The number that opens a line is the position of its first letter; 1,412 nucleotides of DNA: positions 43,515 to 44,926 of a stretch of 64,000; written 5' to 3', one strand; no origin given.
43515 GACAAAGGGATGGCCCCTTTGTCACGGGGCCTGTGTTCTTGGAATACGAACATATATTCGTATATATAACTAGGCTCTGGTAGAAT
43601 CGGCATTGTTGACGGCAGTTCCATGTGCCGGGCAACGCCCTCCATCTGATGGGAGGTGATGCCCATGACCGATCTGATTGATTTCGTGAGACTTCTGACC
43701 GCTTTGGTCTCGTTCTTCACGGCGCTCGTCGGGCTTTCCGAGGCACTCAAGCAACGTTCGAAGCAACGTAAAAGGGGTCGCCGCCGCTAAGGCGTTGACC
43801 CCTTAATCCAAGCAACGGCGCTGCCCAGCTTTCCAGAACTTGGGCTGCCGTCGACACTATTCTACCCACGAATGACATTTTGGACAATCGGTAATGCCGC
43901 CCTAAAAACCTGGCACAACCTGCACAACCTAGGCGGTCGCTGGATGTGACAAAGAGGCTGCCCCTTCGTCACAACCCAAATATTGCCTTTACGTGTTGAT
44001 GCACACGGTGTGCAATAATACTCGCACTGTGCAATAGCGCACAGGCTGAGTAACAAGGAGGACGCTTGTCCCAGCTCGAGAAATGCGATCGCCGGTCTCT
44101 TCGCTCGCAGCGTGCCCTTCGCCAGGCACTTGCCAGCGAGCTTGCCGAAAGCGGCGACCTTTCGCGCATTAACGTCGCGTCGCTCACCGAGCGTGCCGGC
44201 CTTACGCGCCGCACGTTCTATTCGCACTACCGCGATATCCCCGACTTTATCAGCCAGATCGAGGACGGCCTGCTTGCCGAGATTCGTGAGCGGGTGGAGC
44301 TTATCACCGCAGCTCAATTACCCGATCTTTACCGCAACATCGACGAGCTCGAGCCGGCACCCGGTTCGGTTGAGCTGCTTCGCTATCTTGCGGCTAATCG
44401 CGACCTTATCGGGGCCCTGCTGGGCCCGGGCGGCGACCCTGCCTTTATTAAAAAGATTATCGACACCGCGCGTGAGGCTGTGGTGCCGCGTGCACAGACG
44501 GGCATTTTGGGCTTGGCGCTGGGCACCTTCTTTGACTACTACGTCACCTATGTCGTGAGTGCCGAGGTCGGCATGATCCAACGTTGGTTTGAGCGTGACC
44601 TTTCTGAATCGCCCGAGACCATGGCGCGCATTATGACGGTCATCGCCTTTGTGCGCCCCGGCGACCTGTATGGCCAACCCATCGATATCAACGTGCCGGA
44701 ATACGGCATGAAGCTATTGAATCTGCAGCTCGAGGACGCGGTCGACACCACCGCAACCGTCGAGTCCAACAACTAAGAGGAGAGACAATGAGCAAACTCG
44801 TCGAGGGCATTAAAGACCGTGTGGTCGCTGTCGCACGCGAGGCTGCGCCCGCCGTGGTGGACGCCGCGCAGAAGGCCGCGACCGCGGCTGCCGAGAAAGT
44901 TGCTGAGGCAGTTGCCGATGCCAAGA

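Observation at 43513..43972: Unannotated type I toxin-antitoxin-like cassette bracketed by two copies of a 27-bp palindrome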

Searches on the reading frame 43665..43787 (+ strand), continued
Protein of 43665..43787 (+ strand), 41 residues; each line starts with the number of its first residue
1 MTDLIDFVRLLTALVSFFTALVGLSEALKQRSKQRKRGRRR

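Call 55: find_homologous_proteins(query=A3, max_evalue=0.01)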
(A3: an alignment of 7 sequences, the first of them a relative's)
Query A3 (7 sequences) (41 aa, profile of the alignment): 413 proteins with E <= 0.01 among 459 candidates; the best 120 are listed.
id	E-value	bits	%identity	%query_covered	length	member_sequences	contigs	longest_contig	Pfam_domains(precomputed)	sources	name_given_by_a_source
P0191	2.6e-23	100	95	100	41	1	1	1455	-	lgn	-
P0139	5.4e-23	99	90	100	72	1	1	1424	-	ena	-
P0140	5.8e-23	98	90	100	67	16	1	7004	-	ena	-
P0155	9.9e-23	98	100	100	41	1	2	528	-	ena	-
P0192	1.2e-22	98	93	100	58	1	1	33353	-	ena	-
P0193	1.6e-22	97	88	100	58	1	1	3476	-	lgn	-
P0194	3.2e-22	96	88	100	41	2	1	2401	-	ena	-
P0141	1.0e-21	94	88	100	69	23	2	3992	-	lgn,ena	-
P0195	1.2e-21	94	88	100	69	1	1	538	-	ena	-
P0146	1.7e-21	94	93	100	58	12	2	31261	-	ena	-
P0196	1.4e-20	91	85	100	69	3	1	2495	-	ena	-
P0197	1.6e-20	91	80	100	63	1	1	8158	-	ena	-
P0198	1.7e-20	91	83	88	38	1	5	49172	-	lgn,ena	-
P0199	1.8e-20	91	86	88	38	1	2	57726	-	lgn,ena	-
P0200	4.0e-20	89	84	90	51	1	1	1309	-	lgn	-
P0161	5.5e-19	86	64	100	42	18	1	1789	-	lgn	-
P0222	1.0e-18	85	64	100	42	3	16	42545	-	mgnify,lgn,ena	mgnify:FL=1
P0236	1.8e-17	81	80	85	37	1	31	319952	-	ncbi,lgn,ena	-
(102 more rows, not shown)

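Call 57: find_encoding_contigs(protein=P0192, flank=3000, max_places=2)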
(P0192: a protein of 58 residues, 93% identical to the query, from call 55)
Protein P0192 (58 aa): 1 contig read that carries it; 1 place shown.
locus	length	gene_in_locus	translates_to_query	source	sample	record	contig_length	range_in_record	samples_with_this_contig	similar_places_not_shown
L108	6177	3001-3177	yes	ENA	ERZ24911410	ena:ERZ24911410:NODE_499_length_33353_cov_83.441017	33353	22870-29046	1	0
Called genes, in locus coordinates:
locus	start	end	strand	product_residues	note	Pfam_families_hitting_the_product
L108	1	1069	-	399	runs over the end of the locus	PF07690:MFS_1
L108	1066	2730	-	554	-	PF02310:B12-binding, PF04055:Radical_SAM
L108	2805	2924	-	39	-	-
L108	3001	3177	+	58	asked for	-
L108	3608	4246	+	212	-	-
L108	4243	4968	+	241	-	PF00149:Metallophos (weak)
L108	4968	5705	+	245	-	PF00149:Metallophos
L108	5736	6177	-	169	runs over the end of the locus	PF16729:DUF5067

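Call 58: find_encoding_contigs(protein=P0236, flank=3000, max_places=3)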
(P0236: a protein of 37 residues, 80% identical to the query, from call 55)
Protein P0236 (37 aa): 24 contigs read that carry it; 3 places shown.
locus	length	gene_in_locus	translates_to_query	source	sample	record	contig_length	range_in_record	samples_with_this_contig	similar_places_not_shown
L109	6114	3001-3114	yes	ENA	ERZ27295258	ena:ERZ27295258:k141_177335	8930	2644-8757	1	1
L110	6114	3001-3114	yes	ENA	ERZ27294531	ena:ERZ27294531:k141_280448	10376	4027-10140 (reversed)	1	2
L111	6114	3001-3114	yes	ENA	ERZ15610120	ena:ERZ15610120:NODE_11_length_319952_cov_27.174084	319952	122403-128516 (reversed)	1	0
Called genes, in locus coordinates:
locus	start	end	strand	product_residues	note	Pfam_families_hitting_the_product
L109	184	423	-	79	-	-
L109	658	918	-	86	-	-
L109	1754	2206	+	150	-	PF00595:PDZ, PF13180:PDZ_2, PF17820:PDZ_6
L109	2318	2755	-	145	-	-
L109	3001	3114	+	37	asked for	-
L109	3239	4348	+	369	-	PF01548:DEDD_Tnp_IS110, PF02371:Transposase_20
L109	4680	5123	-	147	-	-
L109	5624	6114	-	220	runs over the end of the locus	?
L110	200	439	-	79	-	-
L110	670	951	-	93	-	-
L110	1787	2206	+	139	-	PF00595:PDZ, PF13180:PDZ_2, PF17820:PDZ_6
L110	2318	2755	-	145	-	-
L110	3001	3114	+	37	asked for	-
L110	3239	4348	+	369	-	PF01548:DEDD_Tnp_IS110, PF02371:Transposase_20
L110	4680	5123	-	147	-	-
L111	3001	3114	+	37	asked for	-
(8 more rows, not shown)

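Call 59: find_encoding_contigs(protein=P0222, flank=3000, max_places=3)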
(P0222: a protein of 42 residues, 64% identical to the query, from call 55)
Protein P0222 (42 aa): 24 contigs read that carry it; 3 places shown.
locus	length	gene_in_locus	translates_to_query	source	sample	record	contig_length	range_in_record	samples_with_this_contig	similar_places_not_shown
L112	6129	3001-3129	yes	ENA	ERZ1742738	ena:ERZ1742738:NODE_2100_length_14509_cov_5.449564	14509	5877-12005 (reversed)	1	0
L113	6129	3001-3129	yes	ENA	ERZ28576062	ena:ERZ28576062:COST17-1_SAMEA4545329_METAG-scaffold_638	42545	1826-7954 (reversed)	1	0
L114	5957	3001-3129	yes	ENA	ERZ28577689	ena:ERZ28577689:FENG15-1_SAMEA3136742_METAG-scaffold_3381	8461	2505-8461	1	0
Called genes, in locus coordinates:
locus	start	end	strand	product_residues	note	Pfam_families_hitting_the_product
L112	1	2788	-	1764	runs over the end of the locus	?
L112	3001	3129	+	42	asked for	-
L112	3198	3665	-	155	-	-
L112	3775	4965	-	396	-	-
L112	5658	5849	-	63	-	-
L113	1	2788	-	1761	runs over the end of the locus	PF17802:SpaA, PF18202:TQ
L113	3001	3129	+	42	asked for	-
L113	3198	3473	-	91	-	-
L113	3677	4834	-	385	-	-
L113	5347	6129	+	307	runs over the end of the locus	PF02899:Phage_int_SAM_1, PF13495:Phage_int_SAM_4 (weak), PF00589:Phage_integrase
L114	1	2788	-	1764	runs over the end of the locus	?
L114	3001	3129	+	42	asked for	-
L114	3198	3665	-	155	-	-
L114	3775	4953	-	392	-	-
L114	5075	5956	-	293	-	?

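Call 80: search_protein_families(library=pfam, alignment_id=A2, max_evalue=10)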
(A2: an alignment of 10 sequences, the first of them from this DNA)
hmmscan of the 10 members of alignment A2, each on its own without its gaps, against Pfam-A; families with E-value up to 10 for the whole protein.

A. member 1, seq(41 aa): 0 families

B. families by the number of members that match (of 10 scanned): 4 families
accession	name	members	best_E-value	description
PF25487.1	ETR1_N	1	0.068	Ethylene receptor 1-like, N-terminal domain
PF13822.11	ACC_epsilon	1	0.068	Acyl-CoA carboxylase epsilon subunit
PF16082.10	Phage_holin_2_4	1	0.15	Bacteriophage holin family, superfamily II-like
PF05555.16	DUF762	1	0.16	Coxiella burnetii protein of unknown function (DUF762)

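Call 81: search_protein_families(library=padloc, alignment_id=A2, max_evalue=10)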
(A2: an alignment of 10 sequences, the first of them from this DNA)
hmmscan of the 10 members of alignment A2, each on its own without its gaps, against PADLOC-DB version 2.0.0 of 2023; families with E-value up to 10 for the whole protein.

A. member 1, seq(41 aa): 0 families

B. families by the number of members that match (of 10 scanned): 0 families

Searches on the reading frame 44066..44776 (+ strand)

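Call 7: search_protein_families(library=pfam, proteins=[window:44066-44776:+], max_evalue=1)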
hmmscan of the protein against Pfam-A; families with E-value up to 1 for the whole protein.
window:44066-44776:+ (236 aa): 4 families
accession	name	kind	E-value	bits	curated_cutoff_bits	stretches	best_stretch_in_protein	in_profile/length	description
PF14278.11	TetR_C_8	-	9.3e-13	48.6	26.1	1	98-193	4-100/103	Transcriptional regulator C-terminal region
PF00440.29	TetR_N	-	0.015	15.5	24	1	23-57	5-39/47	Bacterial regulatory proteins, tetR family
PF19776.5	DUF6262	-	0.094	13.4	29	1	33-54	32-53/110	Family of unknown function (DUF6262)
PF00702.32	Hydrolase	-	0.096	13.5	26.4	1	21-133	31-133/191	haloacid dehalogenase-like hydrolase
